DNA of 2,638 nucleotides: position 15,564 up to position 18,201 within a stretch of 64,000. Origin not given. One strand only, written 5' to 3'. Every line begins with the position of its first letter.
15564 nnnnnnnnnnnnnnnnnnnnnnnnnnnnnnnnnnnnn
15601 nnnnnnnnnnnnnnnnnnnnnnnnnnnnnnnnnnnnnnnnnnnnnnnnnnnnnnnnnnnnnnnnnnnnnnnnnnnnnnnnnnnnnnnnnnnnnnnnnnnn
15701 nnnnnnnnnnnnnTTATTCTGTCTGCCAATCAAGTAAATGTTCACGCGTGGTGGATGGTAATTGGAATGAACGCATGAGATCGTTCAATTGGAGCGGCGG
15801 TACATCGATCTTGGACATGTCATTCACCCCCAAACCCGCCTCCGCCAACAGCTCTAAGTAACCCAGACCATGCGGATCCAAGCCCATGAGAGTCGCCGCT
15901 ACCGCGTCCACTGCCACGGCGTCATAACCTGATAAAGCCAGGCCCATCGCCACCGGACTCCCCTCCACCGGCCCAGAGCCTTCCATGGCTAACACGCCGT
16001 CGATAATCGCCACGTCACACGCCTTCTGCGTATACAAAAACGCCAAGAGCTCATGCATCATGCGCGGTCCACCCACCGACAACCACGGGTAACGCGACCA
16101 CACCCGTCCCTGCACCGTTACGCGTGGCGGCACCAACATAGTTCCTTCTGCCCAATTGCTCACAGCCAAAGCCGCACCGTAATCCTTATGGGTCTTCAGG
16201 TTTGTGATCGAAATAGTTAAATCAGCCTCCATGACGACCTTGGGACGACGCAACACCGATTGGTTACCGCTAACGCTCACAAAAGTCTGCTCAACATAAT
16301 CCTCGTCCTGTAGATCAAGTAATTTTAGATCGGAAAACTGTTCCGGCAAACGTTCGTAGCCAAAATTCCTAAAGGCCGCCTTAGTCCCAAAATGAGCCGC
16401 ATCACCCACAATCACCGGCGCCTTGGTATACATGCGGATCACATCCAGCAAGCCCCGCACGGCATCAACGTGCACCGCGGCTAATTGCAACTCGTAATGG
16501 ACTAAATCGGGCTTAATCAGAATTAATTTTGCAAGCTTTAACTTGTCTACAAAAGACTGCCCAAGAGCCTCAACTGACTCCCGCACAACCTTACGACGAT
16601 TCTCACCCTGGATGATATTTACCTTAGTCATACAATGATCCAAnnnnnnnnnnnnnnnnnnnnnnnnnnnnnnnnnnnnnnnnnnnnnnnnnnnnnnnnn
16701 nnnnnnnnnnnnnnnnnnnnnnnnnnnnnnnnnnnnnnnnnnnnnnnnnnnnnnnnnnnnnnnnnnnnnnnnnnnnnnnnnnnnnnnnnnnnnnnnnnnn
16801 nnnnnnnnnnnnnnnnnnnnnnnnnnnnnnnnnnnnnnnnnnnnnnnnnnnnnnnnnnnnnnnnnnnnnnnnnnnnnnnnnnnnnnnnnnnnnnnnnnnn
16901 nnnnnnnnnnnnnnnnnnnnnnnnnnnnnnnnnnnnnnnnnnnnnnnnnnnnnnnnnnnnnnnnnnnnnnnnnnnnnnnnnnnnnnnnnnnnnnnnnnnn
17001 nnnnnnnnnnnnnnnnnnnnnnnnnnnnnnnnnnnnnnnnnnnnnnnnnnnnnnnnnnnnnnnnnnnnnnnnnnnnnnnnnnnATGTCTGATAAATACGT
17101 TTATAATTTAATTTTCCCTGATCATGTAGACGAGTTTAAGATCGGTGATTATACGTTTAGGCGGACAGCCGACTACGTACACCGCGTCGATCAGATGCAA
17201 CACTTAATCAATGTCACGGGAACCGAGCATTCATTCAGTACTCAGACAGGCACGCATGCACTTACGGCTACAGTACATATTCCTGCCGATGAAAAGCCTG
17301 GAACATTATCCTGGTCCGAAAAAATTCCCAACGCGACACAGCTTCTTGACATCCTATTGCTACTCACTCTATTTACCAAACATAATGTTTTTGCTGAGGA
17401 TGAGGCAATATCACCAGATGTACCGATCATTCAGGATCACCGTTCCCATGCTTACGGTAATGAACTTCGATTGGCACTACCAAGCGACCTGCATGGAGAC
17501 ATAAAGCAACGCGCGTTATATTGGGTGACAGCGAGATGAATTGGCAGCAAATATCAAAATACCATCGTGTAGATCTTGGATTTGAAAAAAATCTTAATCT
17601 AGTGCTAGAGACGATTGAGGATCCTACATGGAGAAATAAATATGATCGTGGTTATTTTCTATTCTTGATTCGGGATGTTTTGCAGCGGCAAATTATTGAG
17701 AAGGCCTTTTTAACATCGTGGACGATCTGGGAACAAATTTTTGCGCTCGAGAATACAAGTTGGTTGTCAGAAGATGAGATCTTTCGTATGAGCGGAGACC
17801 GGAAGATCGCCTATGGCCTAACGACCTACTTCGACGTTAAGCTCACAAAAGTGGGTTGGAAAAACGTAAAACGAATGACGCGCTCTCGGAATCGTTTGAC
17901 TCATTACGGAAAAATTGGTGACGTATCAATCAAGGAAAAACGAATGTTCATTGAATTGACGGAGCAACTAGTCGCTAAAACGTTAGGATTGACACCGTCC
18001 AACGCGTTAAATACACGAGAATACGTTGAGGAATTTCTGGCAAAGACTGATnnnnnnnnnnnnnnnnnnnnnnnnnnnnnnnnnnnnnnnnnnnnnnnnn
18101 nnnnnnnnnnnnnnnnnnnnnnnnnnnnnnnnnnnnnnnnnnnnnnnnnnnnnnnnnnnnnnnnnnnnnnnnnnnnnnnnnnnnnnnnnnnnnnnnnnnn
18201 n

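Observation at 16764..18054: tRNA-Gln-adjacent AT-rich two-gene module with a HEPN-like Rx4-6H protein (candidate defence/abortive-infection island)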

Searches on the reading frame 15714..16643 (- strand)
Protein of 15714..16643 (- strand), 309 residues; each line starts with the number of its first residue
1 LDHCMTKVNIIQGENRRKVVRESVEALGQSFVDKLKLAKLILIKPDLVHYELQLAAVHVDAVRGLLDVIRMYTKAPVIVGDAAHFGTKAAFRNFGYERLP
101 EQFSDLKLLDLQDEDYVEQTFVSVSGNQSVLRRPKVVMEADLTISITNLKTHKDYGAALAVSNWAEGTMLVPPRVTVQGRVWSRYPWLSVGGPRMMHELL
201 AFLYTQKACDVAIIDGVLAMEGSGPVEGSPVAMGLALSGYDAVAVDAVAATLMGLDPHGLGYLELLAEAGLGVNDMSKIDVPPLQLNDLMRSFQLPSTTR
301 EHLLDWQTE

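Call 9: search_protein_families(library=ncbifam, proteins=[window:15714-16643:-], max_evalue=0.01)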
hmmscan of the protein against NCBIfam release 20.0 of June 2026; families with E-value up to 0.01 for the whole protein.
window:15714-16643:- (309 aa): 1 family
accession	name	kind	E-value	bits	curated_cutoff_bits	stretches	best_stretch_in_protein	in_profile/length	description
NF052623.1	Npun_F2552_fam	equivalog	9.2e-14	51.5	500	1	36-298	35-284/314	Npun_F2552 family protein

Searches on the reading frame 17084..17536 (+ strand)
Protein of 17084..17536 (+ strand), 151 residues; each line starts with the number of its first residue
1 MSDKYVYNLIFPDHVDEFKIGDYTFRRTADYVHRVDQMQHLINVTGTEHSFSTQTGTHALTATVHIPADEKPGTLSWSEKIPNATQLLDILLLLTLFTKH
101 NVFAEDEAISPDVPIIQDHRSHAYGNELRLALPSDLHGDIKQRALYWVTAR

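Call 6: search_protein_families(library=pfam, proteins=[window:17084-17536:+], max_evalue=1)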
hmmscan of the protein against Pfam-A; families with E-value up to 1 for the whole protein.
window:17084-17536:+ (151 aa): 0 families

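Call 7: search_protein_families(library=padloc, proteins=[window:17084-17536:+], max_evalue=1)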
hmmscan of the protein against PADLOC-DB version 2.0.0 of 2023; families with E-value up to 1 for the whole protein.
window:17084-17536:+ (151 aa): 0 families

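Call 8: search_protein_families(library=phrogs, proteins=[window:17084-17536:+], max_evalue=1)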
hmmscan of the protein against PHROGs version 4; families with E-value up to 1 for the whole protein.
window:17084-17536:+ (151 aa): 0 families

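Call 9: search_protein_families(library=ncbifam, proteins=[window:17084-17536:+], max_evalue=0.01)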
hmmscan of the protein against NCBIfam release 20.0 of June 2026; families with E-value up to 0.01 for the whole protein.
window:17084-17536:+ (151 aa): 0 families

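Call 15: find_homologous_proteins(query=window:17084-17536:+, max_evalue=0.01)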
Query window:17084-17536:+ (151 aa): 1 proteins with E <= 0.01 among 12 candidates.
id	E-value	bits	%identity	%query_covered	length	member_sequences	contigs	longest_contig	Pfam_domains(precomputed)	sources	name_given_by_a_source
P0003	5.3e-97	340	100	100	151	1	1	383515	-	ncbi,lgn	ncbi:MAG: hypothetical protein WAZ14_04195 [Patescibacteria group bacterium]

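Call 76: predict_structure(alignment_id=A6)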
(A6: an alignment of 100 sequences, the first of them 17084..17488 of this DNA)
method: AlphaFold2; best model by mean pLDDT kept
length: 135 residues; sequences in the alignment: 100
mean_pLDDT: 88.4   pTM: 0.83
mean pLDDT of the five models: 88.4, 87.4, 87.0, 86.8, 86.3
residues with pLDDT >= 90: 84; 70-90: 38; 50-70: 13; < 50: 0
segments of 3 or more residues with pLDDT < 50: none
pLDDT, mean of each block of 10 residues (from residue 1): 94 96 97 94 89 94 97 81 90 90 93 78 66 66
secondary structure, 60 per line:
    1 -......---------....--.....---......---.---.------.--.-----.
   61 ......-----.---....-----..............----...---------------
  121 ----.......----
elements in order: E2-7 E17-20 E23-27 H31-36 E60-66 H76-79 H86-98 E103-105 H125-131

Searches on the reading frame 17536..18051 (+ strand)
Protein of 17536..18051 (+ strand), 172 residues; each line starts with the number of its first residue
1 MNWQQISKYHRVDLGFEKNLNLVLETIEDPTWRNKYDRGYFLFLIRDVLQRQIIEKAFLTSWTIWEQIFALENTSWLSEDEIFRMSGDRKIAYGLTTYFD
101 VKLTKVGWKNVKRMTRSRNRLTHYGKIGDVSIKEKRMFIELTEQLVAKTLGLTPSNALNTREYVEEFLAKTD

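Call 6: search_protein_families(library=pfam, proteins=[window:17536-18051:+], max_evalue=1)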
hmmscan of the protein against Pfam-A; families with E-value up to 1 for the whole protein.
window:17536-18051:+ (172 aa): 1 family
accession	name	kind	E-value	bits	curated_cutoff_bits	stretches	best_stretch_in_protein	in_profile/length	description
PF17327.7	AHL_synthase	-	0.031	13.9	25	1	34-104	283-353/381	Acyl homoserine lactone synthase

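Call 7: search_protein_families(library=padloc, proteins=[window:17536-18051:+], max_evalue=1)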
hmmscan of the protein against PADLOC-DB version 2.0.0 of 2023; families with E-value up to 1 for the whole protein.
window:17536-18051:+ (172 aa): 0 families

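Call 8: search_protein_families(library=phrogs, proteins=[window:17536-18051:+], max_evalue=1)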
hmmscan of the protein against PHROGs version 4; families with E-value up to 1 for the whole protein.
window:17536-18051:+ (172 aa): 0 families

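Call 9: search_protein_families(library=ncbifam, proteins=[window:17536-18051:+], max_evalue=0.01)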
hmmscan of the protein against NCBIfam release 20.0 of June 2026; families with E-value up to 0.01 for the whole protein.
window:17536-18051:+ (172 aa): 0 families

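Call 10: find_homologous_proteins(query=window:17536-18051:+, max_evalue=0.01)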
Query window:17536-18051:+ (172 aa): 2 proteins with E <= 0.01 among 107 candidates.
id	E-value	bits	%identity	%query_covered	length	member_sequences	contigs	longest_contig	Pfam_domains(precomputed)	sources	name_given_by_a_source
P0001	1.1e-109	382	100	100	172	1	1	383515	-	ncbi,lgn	ncbi:MAG: hypothetical protein WAZ14_04200 [Patescibacteria group bacterium]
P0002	1.6e-43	166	51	93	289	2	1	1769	-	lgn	-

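Call 12: find_encoding_contigs(protein=P0002, flank=5000)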
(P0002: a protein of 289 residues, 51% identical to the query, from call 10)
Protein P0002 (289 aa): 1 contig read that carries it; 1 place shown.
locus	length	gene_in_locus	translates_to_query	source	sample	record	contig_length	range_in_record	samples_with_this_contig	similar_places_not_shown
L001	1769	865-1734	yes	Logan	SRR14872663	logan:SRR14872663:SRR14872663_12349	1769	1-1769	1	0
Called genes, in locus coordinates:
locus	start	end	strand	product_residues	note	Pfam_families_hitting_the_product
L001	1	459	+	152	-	?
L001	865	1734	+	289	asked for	-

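Call 64: find_encoding_contigs(protein=P0001, flank=3000, max_places=4)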
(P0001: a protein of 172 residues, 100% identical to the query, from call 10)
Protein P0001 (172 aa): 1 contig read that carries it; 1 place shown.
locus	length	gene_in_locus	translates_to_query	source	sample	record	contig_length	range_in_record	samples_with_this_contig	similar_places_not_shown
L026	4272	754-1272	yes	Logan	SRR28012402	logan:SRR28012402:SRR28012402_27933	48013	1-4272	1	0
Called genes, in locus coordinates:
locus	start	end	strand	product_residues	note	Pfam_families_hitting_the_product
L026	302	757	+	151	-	-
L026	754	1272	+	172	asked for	-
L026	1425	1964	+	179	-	PF01931:NTPase_I-T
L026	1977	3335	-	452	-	PF22053:DUF6938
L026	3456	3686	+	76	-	PF00830:Ribosomal_L28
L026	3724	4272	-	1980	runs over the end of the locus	PF18884:TSP3_bac (weak)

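Call 90: search_protein_families(library=pfam, proteins=[L001:1-459:+], max_evalue=0.01)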
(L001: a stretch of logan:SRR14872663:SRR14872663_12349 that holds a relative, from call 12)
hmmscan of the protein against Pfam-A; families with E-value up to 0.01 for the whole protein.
L001:1-459:+ (152 aa): 4 families
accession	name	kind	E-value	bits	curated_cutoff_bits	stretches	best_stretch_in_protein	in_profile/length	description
PF01939.22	NucS_C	-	1.9e-13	50.9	24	1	29-123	5-91/124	Endonuclease NucS C-terminal domain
PF06250.17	YhcG_C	-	3.2e-05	24.3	32.5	1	63-144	59-145/157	YhcG PDDEXK nuclease domain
PF14281.12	PDDEXK_4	-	0.00036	21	22.3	1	49-139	69-149/183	PD-(D/E)XK nuclease superfamily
PF13588.12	HSDR_N_2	-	0.0027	18.2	25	1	62-105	36-82/110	Type I restriction enzyme R protein N terminus (HSDR_N)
